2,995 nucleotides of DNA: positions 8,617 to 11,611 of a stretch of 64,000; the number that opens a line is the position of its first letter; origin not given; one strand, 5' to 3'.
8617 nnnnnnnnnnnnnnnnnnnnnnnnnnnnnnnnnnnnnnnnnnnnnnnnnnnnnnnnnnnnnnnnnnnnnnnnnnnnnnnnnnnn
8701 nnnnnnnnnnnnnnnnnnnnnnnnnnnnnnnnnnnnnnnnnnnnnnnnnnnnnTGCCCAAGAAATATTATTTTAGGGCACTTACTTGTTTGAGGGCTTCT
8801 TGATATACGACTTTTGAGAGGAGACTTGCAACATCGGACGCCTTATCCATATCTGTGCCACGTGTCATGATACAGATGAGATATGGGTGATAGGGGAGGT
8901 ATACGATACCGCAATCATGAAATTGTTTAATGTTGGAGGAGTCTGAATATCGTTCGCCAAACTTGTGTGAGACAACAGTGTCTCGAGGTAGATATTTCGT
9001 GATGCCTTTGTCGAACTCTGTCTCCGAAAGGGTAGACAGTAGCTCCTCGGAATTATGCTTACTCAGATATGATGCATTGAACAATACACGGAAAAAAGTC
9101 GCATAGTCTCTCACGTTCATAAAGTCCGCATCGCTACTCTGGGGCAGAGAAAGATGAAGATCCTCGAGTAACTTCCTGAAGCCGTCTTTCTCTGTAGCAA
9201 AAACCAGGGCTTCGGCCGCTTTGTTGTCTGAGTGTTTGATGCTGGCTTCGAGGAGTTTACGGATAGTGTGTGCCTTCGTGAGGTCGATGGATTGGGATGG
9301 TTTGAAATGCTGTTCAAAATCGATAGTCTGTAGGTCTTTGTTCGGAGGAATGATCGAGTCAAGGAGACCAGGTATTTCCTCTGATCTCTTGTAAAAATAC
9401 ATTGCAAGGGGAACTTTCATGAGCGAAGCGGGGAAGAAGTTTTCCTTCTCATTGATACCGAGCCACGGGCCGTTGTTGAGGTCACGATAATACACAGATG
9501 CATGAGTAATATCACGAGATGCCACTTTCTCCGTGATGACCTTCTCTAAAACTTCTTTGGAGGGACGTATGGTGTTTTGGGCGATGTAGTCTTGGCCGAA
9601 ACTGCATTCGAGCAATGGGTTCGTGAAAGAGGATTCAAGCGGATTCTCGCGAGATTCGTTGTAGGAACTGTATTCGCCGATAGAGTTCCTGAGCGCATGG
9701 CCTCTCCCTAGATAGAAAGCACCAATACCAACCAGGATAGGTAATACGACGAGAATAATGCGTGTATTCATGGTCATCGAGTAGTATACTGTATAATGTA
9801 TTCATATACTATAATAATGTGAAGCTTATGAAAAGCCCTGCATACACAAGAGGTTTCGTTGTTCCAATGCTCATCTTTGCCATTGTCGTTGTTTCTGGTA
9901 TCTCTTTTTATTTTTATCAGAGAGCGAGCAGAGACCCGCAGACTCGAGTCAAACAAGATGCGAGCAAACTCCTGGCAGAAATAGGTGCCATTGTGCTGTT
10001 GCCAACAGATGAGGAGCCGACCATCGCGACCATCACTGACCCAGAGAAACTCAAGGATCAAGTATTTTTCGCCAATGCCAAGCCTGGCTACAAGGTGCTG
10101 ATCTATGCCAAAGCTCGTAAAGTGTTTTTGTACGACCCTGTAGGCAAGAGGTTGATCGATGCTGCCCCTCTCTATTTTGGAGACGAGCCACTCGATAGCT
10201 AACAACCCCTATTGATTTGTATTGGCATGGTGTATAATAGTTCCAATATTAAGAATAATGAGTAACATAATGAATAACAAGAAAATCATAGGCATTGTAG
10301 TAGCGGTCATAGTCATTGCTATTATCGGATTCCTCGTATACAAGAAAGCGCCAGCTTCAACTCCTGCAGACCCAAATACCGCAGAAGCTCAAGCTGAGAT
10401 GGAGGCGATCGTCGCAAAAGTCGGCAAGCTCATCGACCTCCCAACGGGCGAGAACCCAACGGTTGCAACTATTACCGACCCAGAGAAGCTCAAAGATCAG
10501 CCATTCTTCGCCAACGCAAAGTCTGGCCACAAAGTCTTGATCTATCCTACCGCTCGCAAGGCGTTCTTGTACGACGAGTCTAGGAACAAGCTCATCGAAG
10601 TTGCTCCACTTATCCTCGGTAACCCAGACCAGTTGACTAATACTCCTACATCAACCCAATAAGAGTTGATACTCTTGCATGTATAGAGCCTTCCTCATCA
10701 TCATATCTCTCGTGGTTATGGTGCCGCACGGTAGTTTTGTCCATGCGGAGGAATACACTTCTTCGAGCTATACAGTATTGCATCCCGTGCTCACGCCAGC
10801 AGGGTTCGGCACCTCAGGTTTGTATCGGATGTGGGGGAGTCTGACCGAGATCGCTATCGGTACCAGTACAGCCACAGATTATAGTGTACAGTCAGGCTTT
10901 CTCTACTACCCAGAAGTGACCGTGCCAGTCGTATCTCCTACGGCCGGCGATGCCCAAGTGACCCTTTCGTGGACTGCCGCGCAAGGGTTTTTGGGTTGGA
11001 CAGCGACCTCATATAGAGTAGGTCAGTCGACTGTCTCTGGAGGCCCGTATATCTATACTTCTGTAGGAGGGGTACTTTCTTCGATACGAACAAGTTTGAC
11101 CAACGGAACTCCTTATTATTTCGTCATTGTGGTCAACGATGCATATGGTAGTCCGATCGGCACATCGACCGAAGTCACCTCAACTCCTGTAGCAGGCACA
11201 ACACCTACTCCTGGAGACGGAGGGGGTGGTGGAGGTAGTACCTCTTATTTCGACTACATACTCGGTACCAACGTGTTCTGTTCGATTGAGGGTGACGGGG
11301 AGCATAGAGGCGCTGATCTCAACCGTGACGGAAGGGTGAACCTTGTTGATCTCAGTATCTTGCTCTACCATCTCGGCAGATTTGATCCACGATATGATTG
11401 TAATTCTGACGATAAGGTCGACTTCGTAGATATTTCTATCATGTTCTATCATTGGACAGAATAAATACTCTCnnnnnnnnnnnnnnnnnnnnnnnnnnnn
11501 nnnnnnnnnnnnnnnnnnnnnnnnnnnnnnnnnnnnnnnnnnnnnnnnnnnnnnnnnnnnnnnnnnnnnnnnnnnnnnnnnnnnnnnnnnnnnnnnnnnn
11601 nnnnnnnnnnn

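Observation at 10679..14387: Cohesin-dockerin three-gene cassette adjacent to a giant fibre gene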

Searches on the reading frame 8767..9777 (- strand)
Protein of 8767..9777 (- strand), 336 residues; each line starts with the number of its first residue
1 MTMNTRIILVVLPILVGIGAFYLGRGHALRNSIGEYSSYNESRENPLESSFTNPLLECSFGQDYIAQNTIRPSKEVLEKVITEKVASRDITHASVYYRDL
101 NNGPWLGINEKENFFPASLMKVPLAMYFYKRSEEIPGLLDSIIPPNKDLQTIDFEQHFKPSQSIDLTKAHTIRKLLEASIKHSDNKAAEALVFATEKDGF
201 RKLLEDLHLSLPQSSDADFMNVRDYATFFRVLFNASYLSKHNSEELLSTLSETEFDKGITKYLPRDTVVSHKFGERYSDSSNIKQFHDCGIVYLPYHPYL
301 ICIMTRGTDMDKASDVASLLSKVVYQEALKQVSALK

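Call 7: search_protein_families(library=pfam, proteins=[window:8767-9777:-], max_evalue=1)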
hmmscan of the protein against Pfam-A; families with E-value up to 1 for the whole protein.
window:8767-9777:- (336 aa): 2 families
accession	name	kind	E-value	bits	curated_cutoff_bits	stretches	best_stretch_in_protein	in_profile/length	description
PF13354.11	Beta-lactamase2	-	4.7e-31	108.2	22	1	94-305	1-214/214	Beta-lactamase enzyme family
PF06293.20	Kdo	-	0.043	13.7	21.3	1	169-248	128-205/207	Lipopolysaccharide kinase (Kdo/WaaP) family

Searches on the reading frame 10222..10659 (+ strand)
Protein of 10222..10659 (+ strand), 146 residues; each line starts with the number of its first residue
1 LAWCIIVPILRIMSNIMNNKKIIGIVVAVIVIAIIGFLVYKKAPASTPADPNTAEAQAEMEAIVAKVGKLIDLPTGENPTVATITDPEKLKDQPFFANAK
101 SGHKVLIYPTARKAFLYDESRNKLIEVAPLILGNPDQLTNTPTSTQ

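Call 7: search_protein_families(library=pfam, proteins=[window:10222-10659:+], max_evalue=1)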
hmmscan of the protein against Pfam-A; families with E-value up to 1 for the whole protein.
window:10222-10659:+ (146 aa): 6 families
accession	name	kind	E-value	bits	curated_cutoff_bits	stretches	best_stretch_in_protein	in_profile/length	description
PF04647.20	AgrB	-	0.0043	16.9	23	1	4-57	82-137/185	Accessory gene regulator B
PF05961.16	Chordopox_A13L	-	0.0072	17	24.1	1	22-63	5-46/69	Chordopoxvirus A13L protein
PF17319.7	DUF5362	-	0.018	15.3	25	1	3-55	7-58/94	Family of unknown function (DUF5362)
PF00953.26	Glycos_transf_4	-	0.068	13.6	27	1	7-46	98-137/160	Glycosyl transferase family 4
PF20077.4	CcmD_alt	-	0.5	10.9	23.5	1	13-40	22-49/61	CcmD family protein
PF04277.18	OAD_gamma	-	0.85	10.8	27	1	24-73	17-57/76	Oxaloacetate decarboxylase, gamma chain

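Call 66: search_protein_families(library=ncbifam, proteins=[window:10270-10659:+], max_evalue=1)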
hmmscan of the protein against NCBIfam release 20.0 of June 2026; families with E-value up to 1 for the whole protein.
window:10270-10659:+ (130 aa): 7 families
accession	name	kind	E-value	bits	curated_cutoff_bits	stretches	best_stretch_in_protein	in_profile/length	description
NF052435.1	BamI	equivalog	0.0011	18.9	180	1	1-90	1-88/226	biofilm-associated metzincin protease inhibitor BamI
NF007785.0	PRK10476.1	equivalog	0.0045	15.8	376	1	8-66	12-71/347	multidrug transporter subunit MdtN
NF005267.0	PRK06770.1-3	subfamily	0.025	14.6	168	1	11-87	7-80/170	hypothetical protein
NF047696.1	ThlDiSintTplARhiz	equivalog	0.083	12.6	230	1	9-82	16-85/219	thiol:disulfide interchange protein TlpA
NF051471.1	cytcCgr1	equivalog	0.15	11.7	340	1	6-31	11-36/204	cytochrome c-type protein Cgr1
NF033880.1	Prli42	equivalog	0.26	11.1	27.5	1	1-19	1-19/31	stressosome-associated protein Prli42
NF038356.1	actino_DLW39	hypoth_equivalog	0.54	10.2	24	1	4-27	1-20/38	DLW-39 family protein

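Call 93: search_protein_families(library=phrogs, proteins=[window:10270-10659:+], max_evalue=0.1)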
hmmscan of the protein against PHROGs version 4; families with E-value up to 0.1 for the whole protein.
window:10270-10659:+ (130 aa): 1 family
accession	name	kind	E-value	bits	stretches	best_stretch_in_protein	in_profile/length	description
phrog_806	-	unknown function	0.00015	22.8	1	3-91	2-95/187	-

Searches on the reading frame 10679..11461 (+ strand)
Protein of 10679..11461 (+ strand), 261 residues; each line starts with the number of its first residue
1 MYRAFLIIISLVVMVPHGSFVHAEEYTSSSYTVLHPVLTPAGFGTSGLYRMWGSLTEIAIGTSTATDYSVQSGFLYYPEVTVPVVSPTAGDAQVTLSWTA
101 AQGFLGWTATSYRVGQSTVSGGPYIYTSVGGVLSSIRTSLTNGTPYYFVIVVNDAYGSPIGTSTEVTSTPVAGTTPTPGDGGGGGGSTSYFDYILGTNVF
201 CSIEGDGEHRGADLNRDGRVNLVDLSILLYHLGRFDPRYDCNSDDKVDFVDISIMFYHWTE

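Call 7: search_protein_families(library=pfam, proteins=[window:10679-11461:+], max_evalue=1)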
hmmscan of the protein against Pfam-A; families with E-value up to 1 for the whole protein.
window:10679-11461:+ (261 aa): 2 families
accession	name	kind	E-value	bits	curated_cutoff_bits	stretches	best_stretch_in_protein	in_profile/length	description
PF00404.24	Dockerin_1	-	9.8e-06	26.1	22.9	1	211-228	35-52/57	Dockerin type I domain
PF25595.1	Phage_TTP_16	-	0.091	13.1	27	1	106-183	62-142/167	Phage tail tube protein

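Call 10: search_solved_structures(query=window:10679-11461:+, max_evalue=10, show_alignments=3)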
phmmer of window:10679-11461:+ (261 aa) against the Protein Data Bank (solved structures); distinct sequences matched with E-value up to 10: 13.
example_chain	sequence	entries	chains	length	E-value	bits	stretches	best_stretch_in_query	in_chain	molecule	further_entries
4fl4_A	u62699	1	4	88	0.00025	24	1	206-234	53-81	Glycoside hydrolase family 9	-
3mpc_A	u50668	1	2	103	0.0023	20.8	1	89-151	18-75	Fn3-like protein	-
4wi0_B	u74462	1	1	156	0.02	17.8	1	168-237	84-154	Cellulosomal scaffoldin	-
5k39_B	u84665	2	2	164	0.047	16.6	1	191-239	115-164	Dockerin module from a protein of unknown function | Ig domain protein group 2 domain protein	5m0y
2y3n_B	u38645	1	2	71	0.052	16.4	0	205-234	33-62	CELLULOSOMAL FAMILY-48 PROCESSIVE GLYCOSIDE HYDROLASE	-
2mte_A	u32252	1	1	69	0.083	15.8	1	211-231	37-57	Cellulose 1,4-beta-cellobiosidase (reducing end) CelS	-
1daq_A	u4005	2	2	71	0.088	15.7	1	211-231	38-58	ENDOGLUCANASE SS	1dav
4u3s_B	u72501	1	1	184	0.16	14.8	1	168-236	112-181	Cellulosomal scaffoldin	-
2yik_A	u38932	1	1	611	0.17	14.7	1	174-232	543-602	ENDOGLUCANASE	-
4cj0_A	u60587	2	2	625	0.23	14.3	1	207-234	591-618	ENDOGLUCANASE D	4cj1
1clc_A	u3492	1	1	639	0.25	14.2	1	207-234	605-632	ENDOGLUCANASE CELD; EC: 3.2.1.4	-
8shh_A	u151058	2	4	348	0.42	13.5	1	112-184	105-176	dTDP-glucose 4,6-dehydratase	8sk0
1bpv_A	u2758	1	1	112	0.79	12.6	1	93-158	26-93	TITIN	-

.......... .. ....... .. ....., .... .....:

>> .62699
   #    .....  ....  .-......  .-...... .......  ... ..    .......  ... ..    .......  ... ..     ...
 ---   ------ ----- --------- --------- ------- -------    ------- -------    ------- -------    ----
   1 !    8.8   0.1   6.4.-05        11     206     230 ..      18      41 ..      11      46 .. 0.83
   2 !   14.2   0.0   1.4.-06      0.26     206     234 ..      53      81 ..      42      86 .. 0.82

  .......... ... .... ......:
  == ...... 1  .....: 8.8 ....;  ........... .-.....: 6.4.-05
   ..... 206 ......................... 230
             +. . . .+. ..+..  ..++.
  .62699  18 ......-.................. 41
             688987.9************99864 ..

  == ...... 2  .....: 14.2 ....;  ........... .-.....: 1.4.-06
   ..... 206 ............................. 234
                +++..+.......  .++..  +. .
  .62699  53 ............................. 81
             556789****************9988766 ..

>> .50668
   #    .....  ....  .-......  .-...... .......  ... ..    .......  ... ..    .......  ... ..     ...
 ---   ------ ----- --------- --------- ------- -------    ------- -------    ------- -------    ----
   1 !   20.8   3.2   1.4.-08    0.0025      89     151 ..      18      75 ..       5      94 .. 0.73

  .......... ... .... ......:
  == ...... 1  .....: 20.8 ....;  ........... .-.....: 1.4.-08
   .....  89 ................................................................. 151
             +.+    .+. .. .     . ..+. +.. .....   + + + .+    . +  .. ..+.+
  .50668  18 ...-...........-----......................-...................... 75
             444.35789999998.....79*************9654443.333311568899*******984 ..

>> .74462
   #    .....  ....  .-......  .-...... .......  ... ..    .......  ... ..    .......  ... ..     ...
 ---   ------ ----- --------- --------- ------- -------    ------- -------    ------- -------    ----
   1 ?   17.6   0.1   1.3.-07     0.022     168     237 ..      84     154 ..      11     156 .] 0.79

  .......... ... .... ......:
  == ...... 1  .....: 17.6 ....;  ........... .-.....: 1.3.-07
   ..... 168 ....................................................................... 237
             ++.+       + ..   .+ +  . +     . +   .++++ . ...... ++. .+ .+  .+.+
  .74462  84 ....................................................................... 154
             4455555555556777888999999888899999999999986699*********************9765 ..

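Call 36: find_homologous_proteins(query=window:10679-11461:+)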
Query window:10679-11461:+ (261 aa): 111 proteins with E <= 0.001 among 764 candidates.
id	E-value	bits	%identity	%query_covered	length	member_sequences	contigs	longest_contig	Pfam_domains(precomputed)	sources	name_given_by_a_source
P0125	4.5e-170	582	100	100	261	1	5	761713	PF00404.25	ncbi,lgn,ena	ncbi:MAG: hypothetical protein AAB381_01660 [Patescibacteria group bacterium]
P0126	1.7e-127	443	75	100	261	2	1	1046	PF00404.25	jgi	jgi:hypothetical protein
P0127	4.3e-104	366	65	98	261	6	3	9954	PF00404.25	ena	-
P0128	1.5e-86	308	57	98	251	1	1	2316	PF00404.25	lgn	-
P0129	1.4e-64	236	58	66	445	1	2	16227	-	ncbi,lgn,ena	-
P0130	6.8e-64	234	46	92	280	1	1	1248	PF00404.25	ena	-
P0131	1.2e-63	233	50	93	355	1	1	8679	-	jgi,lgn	-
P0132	7.8e-63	231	58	63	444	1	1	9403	PF17936.8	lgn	-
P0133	1.3e-61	227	47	100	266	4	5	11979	-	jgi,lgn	jgi:hypothetical protein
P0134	4.8e-61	225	56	65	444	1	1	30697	PF17936.8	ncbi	-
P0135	8.0e-61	224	47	97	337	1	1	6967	-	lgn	-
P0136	2.0e-60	223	48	95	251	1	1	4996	-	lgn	-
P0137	1.9e-59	220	53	66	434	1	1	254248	PF17936.8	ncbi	-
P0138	1.2e-58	217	46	96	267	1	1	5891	-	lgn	-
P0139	1.8e-58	216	59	56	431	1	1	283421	PF00404.25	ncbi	-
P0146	3.8e-57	212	59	58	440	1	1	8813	PF00404.25,PF17936.8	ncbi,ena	-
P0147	4.1e-56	209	53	64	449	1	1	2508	PF00404.25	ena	-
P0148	8.2e-56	208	53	62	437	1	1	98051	PF00404.25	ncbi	-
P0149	1.5e-55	207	57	58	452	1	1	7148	PF00404.25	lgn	-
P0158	1.2e-54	204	48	62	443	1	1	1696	PF00404.25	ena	-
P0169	5.5e-52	195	48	71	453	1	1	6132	PF00404.25,PF17936.8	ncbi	ncbi:MAG: dockerin type I domain-containing protein [bacterium]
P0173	2.1e-51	193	49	60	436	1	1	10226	PF00404.25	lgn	-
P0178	3.3e-50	189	55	58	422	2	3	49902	PF00404.25,PF17936.8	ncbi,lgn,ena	-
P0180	6.4e-50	188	42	99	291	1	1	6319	PF00404.25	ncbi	-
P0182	2.9e-49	186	51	64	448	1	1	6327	PF00404.25,PF17936.8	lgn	-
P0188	1.8e-48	184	48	67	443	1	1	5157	PF00404.25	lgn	-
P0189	2.2e-48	183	41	97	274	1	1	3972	PF00404.25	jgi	jgi:hypothetical protein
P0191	3.5e-48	183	52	59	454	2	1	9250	PF00404.25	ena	-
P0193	7.7e-48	182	59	48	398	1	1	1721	PF00404.25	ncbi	-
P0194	9.6e-48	181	44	70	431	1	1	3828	PF00404.25,PF19077.7,PF17936.8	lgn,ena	-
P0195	1.3e-47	181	50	64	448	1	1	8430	PF00404.25,PF17936.8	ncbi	-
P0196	1.3e-47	181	53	55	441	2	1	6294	PF00404.25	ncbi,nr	ncbi:MAG: hypothetical protein Q7S95_00085 [bacterium]|nr:hypothetical protein [bacterium]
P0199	4.4e-47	179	44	70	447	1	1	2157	PF00404.25,PF17936.8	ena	-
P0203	5.4e-45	172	46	60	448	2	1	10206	PF00404.25,PF00041.28,PF17936.8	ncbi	-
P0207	1.8e-43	167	47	64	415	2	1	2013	PF00404.25,PF17936.8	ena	-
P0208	2.1e-43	167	48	65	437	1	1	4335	PF00404.25,PF17936.8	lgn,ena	-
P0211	9.2e-43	165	47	70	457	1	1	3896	PF00404.25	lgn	-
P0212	2.1e-42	164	55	48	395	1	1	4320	PF00404.25,PF17936.8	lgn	-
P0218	8.5e-34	135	39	55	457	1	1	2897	PF00404.25,PF17936.8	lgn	-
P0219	3.3e-32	130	46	54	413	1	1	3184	PF00404.25,PF00041.28,PF17936.8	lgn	-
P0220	8.6e-32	129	45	65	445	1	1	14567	PF00404.25,PF17936.8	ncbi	-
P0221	2.5e-30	124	38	64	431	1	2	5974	PF00404.25,PF00041.28,PF17936.8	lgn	-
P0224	1.2e-25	109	37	58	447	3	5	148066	PF00404.25,PF00041.28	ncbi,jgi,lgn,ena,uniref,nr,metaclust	ncbi:MAG: hypothetical protein A2941_01125 [Candidatus Yanofskybacteria bacterium RIFCSPLOWO2_01_FUL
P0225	2.8e-20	91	54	20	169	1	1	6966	PF00404.25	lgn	-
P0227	4.5e-11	61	40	18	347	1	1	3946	PF00404.25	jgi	jgi:hypothetical protein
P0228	1.1e-7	50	64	19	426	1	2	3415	PF00404.25,PF19077.7,PF17936.8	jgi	-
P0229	2.1e-7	49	62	19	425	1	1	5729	PF00404.25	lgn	-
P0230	1.3e-6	46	56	19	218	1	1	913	PF00404.25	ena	-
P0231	2.3e-6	46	62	19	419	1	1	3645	PF00404.25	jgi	jgi:hypothetical protein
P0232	3.7e-5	42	50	20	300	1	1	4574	PF00404.25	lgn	-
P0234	5.8e-5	41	49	21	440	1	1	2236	PF00404.25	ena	-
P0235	9.8e-5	40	50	20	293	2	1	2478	PF00404.25,PF17936.8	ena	-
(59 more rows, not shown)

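Call 66: search_protein_families(library=ncbifam, proteins=[window:10679-11461:+], max_evalue=1)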
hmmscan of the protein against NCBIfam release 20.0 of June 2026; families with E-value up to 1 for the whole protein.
window:10679-11461:+ (261 aa): 3 families
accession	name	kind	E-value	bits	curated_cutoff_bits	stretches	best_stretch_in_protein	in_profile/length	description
NF058579.1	CPR_pilus_PamT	equivalog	3.6e-05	23.3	240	1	5-85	6-88/241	CPR-type pilus protein PamT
NF004521.0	PRK05866.1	equivalog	0.22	10.6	368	1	65-99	210-245/294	SDR family oxidoreductase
NF038115.1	SVAGG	subfamily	0.39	9.7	150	1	160-191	360-392/407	SVAGG family GlyGly-CTERM protein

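Call 74: search_protein_families(library=ncbifam, alignment_id=A5, max_evalue=0.01)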
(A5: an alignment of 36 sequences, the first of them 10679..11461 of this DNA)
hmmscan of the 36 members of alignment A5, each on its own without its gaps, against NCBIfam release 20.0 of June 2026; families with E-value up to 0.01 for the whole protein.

A. member 1, window:10679-11461:+ (261 aa): 1 family
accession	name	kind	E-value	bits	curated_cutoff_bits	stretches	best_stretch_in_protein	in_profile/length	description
NF058579.1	CPR_pilus_PamT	equivalog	3.6e-05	23.3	240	1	5-85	6-88/241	CPR-type pilus protein PamT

B. families by the number of members that match (of 36 scanned): 7 families
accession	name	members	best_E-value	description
NF041611.1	exoglucan_CbhB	19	5.4e-07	exoglucanase CbhB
NF058579.1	CPR_pilus_PamT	15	7.2e-07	CPR-type pilus protein PamT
NF045522.1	MXAN_2561_fam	12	1.4e-05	MXAN_2561 family MXYO-CTERM-anchored protein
NF041540.1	dockerin_GC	5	0.00013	GC-type dockerin domain-anchored protein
NF040520.1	Ig_like_BLP2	3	0.0016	Ig-like repeat protein Blp2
NF033510.3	Ca_tandemer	1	2e-06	Ca2+-stabilized repeat-containing adhesin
NF058592.1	GxPGS_dom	1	0.0058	PGS family Ig-like domain-containing protein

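Call 93: search_protein_families(library=phrogs, proteins=[window:10679-11461:+], max_evalue=0.1)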
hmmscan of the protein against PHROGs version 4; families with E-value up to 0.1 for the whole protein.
window:10679-11461:+ (261 aa): 0 families
